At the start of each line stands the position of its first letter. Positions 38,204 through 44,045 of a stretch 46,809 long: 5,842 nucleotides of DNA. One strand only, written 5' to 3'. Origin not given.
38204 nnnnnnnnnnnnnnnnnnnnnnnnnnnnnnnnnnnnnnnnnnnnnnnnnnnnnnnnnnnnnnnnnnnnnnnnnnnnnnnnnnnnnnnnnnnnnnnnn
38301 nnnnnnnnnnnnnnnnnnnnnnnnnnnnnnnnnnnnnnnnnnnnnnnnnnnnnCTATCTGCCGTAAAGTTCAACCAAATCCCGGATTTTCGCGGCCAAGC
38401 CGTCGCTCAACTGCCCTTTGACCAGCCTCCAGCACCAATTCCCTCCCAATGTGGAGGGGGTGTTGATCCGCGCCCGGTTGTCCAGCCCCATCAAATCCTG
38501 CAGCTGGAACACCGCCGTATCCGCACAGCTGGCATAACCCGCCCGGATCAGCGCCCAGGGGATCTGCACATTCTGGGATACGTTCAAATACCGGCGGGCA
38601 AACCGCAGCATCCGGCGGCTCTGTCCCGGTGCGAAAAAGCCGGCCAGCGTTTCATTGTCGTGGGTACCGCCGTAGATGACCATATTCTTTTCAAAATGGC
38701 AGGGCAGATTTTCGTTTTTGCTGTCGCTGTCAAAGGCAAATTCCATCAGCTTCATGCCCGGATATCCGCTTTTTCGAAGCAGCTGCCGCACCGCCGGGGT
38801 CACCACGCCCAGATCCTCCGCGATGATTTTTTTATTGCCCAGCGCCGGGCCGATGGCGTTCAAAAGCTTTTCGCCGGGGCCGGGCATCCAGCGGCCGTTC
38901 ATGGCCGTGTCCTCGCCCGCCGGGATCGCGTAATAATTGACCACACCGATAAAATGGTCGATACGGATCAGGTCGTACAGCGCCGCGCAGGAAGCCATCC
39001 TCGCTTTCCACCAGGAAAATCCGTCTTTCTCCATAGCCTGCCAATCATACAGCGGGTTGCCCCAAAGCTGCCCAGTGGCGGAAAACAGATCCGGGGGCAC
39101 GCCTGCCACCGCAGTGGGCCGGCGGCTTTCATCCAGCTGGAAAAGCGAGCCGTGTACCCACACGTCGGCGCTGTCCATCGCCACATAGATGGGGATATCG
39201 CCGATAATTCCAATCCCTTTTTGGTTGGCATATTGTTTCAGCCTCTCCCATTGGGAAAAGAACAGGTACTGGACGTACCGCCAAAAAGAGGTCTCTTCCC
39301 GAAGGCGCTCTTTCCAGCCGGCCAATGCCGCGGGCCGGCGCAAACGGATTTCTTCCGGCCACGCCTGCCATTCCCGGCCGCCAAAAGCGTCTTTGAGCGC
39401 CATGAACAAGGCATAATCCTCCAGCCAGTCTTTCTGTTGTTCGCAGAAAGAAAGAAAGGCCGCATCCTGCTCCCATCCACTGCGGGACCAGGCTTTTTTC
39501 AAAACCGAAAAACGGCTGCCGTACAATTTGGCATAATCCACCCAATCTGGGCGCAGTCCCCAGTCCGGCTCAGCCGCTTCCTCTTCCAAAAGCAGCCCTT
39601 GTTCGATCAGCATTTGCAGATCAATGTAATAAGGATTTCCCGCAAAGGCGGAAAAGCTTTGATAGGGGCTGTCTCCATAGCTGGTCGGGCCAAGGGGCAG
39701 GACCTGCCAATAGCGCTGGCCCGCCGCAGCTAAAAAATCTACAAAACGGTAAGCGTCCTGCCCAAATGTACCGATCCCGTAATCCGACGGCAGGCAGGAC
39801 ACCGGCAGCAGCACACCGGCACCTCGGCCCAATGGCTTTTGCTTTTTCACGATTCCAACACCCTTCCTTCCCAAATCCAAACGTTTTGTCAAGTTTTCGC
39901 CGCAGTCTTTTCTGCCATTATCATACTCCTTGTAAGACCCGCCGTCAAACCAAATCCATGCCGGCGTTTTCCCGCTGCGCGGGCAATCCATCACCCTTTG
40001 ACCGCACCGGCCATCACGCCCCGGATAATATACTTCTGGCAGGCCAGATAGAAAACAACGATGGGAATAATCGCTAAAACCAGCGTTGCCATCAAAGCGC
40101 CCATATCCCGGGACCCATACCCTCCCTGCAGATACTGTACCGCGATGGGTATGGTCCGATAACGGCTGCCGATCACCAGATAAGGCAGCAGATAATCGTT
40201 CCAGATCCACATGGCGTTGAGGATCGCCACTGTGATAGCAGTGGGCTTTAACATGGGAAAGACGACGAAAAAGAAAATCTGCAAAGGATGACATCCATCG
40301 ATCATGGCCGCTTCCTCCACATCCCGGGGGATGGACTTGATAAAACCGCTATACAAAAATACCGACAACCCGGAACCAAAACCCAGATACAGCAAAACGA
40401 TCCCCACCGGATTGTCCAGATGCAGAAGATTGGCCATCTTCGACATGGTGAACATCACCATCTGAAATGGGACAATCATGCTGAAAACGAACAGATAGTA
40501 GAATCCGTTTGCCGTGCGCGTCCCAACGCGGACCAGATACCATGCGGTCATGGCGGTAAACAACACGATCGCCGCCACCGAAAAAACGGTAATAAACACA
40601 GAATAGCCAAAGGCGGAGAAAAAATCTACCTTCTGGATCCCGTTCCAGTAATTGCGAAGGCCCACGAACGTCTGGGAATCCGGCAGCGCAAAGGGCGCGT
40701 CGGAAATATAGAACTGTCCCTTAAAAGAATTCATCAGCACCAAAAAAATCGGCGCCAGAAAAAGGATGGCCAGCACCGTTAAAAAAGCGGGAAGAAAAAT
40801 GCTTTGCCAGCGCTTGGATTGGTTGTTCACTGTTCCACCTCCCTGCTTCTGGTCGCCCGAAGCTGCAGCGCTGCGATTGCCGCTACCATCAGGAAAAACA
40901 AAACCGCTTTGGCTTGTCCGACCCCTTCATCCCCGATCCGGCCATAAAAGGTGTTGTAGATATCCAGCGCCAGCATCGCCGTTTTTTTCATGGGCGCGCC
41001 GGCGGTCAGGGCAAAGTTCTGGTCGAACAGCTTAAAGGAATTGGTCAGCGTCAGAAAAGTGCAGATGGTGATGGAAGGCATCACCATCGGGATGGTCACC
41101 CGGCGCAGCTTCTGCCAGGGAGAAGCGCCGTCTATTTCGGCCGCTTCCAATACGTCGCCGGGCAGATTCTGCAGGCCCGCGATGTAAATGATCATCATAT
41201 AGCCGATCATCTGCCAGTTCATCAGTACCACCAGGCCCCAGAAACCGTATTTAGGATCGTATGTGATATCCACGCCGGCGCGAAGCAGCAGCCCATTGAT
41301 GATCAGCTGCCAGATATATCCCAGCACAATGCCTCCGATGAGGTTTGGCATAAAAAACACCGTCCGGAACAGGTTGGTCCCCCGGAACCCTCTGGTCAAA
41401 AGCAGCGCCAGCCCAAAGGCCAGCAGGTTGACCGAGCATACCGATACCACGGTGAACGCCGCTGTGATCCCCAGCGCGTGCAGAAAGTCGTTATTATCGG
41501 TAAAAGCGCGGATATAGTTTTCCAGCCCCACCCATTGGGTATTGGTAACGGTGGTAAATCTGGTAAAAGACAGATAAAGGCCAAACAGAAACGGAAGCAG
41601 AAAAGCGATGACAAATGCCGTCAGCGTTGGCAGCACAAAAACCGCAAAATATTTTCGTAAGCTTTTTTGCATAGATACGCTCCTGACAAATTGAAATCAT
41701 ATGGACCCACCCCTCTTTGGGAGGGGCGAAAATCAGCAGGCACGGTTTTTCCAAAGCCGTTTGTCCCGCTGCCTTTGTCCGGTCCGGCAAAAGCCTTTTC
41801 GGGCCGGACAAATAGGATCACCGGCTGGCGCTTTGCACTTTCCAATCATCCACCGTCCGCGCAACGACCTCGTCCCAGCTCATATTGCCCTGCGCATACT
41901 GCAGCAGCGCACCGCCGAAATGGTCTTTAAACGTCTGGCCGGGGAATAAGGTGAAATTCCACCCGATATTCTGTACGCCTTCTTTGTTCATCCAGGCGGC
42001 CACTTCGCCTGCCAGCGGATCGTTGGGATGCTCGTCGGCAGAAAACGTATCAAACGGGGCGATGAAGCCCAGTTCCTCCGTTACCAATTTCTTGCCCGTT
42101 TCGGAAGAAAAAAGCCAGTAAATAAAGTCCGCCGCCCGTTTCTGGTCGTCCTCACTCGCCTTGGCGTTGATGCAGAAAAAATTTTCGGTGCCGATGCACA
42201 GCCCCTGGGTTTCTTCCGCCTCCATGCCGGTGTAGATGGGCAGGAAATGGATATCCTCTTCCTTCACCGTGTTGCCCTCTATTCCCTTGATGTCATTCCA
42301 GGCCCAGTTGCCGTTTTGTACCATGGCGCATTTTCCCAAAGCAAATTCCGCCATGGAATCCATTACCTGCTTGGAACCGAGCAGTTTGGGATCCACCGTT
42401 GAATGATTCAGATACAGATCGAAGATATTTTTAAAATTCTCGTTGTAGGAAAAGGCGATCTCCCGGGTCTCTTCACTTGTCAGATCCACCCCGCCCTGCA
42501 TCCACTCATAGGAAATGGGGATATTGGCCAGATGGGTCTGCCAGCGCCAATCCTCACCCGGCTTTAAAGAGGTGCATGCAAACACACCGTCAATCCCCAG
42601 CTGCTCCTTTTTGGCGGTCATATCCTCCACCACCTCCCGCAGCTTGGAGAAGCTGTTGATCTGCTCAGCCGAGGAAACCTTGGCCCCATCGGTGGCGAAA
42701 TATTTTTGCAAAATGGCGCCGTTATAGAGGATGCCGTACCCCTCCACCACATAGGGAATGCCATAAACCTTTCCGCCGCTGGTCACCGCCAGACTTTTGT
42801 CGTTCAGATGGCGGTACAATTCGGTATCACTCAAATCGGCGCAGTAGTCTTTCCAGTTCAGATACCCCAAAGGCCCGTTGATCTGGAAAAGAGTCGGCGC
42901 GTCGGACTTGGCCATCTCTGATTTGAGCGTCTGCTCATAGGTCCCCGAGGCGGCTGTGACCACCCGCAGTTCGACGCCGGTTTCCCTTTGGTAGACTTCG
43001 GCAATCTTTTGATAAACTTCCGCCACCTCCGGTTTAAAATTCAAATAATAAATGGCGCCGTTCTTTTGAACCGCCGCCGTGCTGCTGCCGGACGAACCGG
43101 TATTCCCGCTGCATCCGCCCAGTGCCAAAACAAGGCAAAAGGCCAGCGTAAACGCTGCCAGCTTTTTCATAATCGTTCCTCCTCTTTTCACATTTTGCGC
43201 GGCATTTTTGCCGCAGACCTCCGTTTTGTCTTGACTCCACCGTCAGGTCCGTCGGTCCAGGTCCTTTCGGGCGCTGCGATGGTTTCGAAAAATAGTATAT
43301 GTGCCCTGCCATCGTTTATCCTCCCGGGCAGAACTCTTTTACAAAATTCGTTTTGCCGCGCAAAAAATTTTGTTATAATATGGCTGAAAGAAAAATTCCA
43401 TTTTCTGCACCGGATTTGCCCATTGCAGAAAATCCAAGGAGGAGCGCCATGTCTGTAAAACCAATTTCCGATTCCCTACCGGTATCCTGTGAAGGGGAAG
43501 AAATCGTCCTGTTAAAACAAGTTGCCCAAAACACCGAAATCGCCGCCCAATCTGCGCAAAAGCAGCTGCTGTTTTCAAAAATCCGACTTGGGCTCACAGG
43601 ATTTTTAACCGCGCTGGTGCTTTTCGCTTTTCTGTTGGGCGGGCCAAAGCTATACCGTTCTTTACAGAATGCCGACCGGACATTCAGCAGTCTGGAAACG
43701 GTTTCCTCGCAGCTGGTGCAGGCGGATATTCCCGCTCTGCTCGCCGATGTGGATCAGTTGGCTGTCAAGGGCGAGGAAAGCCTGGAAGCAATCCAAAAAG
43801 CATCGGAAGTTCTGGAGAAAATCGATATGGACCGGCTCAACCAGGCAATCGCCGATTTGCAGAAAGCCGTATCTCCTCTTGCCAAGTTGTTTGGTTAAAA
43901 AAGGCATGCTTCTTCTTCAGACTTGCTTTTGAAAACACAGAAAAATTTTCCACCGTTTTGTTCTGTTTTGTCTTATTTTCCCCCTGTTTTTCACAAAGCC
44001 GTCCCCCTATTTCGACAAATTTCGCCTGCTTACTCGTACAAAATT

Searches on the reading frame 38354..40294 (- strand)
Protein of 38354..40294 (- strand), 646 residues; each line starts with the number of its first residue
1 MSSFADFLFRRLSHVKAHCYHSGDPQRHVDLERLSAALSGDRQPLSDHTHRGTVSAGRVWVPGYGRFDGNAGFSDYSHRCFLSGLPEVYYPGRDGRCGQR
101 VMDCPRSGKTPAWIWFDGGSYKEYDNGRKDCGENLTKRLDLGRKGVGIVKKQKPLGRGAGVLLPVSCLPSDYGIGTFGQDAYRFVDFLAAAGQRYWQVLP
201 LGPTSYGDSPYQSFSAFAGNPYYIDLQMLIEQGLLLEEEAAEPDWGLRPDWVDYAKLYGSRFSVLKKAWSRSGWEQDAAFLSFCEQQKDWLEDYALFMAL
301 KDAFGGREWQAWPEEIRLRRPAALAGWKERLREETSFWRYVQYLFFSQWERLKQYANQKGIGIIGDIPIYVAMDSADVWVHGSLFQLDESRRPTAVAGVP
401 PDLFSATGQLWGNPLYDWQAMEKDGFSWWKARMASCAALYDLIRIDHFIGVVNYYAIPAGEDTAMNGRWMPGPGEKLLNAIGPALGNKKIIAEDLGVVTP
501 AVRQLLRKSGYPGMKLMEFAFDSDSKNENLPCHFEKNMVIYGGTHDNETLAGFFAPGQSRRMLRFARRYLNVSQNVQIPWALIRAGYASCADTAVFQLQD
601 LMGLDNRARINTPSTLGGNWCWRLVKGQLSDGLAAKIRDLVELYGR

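Call 40: search_protein_families(library=pfam, proteins=[window:38354-40294:-], max_evalue=0.00001)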
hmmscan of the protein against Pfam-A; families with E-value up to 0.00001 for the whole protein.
window:38354-40294:- (646 aa): 1 family
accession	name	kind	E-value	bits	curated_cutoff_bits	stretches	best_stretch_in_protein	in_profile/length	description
PF02446.23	Glyco_hydro_77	-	3.4e-184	613.5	25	1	163-629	1-464/465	4-alpha-glucanotransferase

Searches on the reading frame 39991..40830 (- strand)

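Call 48: search_protein_families(library=pfam, proteins=[window:39991-40830:-], max_evalue=1)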
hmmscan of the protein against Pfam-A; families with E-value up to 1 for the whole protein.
window:39991-40830:- (279 aa): 2 families
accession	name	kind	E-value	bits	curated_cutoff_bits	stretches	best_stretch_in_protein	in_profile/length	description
PF00528.27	BPD_transp_1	-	1.8e-19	70.6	26.4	1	92-272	5-182/184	Binding-protein-dependent transport system inner membrane component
PF08173.16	YbgT_YccB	-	0.11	13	26.2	1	198-209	13-24/27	Membrane bound YbgT-like protein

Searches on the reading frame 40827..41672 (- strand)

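Call 48: search_protein_families(library=pfam, proteins=[window:40827-41672:-], max_evalue=1)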
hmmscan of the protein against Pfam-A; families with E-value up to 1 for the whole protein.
window:40827-41672:- (281 aa): 2 families
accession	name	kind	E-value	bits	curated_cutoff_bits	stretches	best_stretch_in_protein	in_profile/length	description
PF00528.27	BPD_transp_1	-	1e-17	64.9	26.4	1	86-268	6-173/184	Binding-protein-dependent transport system inner membrane component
PF14342.11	DUF4396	-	0.2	12.5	27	0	59-134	65-140/141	Domain of unknown function (DUF4396)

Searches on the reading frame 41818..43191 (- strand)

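Call 48: search_protein_families(library=pfam, proteins=[window:41818-43191:-], max_evalue=1)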
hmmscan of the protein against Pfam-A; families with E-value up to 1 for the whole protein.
window:41818-43191:- (457 aa): 6 families
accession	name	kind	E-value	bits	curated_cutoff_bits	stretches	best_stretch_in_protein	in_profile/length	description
PF13416.11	SBP_bac_8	-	6.9e-35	121.6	27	1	63-386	2-268/279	Bacterial extracellular solute-binding protein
PF01547.30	SBP_bac_1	-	2.8e-17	64.1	26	1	56-365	4-305/307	Bacterial extracellular solute-binding protein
PF25083.1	GIPC1_GH1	-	0.06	13.8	28.4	0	55-70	20-35/67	GIPC1-3 GH1 domain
PF13531.11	SBP_bac_11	-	0.099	12.8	25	1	55-92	8-45/227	Bacterial extracellular solute-binding protein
PF22350.2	Int_EF-hand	-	0.11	13.1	29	1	388-404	10-26/37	Internalin, EF-hand domain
PF22911.1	PRAS_NT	-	0.17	12.7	27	1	64-88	12-36/68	Proline-rich AKT1 substrate 1, N-terminal domain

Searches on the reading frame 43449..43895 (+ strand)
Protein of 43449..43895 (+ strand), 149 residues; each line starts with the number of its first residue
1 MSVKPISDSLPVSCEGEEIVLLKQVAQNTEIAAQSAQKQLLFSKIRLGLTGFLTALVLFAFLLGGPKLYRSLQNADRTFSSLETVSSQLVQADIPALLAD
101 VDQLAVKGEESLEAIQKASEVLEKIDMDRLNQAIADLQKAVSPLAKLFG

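Call 48: search_protein_families(library=pfam, proteins=[window:43449-43895:+], max_evalue=1)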
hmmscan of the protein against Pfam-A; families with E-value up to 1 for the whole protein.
seq(149 aa): 2 families
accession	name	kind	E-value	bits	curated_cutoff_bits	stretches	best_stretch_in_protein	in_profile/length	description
PF17749.6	MIP-T3_C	-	0.019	15.4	25.8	1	113-148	38-73/154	Microtubule-binding protein MIP-T3 C-terminal region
PF14071.11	YlbD_coat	-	0.044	14.5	27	1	108-147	62-101/126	Putative coat protein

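Call 49: search_protein_families(library=ncbifam, proteins=[window:43449-43895:+], max_evalue=0.01)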
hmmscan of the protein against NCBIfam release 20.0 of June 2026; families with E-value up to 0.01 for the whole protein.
seq(149 aa): 0 families

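Call 67: find_homologous_proteins(query=window:43449-43895:+, max_evalue=0.001)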
Query seq(149 aa) (149 aa): 11 proteins with E <= 0.001 among 125 candidates.
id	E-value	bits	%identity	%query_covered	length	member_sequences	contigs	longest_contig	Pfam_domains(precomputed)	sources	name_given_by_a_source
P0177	1.0e-78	280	94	100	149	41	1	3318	-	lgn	-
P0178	2.3e-66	240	79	100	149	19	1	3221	-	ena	-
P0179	2.2e-65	237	79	100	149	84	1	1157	-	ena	-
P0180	7.2e-62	225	77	100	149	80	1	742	-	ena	-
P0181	4.4e-56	207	73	100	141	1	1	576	-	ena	-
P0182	3.1e-53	197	93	71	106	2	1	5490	-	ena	-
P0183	7.8e-52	193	64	100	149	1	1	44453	-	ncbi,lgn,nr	ncbi:MAG: hypothetical protein PHE47_07780 [Oscillospiraceae bacterium]|nr:hypothetical protein [Osc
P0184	1.0e-37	147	77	64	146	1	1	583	-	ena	-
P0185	3.6e-36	142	78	62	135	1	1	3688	-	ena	-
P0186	1.2e-30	124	77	54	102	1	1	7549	-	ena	-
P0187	5.3e-29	119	70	62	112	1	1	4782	-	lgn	-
